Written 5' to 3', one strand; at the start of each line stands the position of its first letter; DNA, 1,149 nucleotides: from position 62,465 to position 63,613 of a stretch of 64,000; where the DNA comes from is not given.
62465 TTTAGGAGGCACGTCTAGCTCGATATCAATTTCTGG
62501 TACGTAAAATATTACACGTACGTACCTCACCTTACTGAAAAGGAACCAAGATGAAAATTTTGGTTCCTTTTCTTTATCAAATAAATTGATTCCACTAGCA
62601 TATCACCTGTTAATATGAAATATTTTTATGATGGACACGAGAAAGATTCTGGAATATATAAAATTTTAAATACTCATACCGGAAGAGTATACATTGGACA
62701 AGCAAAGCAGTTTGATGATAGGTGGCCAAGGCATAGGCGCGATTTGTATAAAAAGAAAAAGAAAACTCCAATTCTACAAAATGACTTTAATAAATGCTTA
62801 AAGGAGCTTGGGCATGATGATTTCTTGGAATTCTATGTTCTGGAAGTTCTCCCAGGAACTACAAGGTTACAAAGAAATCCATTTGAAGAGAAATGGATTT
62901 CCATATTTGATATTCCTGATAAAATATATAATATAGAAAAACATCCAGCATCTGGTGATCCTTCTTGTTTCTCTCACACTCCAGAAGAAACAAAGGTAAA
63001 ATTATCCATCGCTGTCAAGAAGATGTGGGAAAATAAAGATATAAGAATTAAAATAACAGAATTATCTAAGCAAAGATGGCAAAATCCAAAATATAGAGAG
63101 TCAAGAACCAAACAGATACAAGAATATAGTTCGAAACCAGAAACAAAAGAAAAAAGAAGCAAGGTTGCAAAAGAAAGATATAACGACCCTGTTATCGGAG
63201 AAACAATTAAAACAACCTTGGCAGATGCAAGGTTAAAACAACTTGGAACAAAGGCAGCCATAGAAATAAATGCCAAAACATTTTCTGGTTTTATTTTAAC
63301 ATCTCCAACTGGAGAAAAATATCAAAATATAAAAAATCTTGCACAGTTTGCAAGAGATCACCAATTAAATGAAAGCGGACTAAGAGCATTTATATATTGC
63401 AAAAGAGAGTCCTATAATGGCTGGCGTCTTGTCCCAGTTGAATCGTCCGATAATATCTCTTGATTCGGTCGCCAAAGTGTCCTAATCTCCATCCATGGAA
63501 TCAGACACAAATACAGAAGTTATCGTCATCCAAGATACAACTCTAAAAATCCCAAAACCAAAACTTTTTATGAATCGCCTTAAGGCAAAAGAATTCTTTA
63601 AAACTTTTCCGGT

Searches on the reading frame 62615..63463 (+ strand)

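Call 50: search_protein_families(library=ncbifam, proteins=[window:62615-63463:+], max_evalue=0.001)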
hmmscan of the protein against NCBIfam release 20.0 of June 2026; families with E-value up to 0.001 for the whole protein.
window:62615-63463:+ (282 aa): 1 family
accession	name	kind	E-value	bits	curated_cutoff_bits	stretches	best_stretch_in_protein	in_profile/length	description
TIGR01453.1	grpIintron_endo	subfamily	4.2e-17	62.9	56.05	1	12-244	2-185/215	group I intron endonuclease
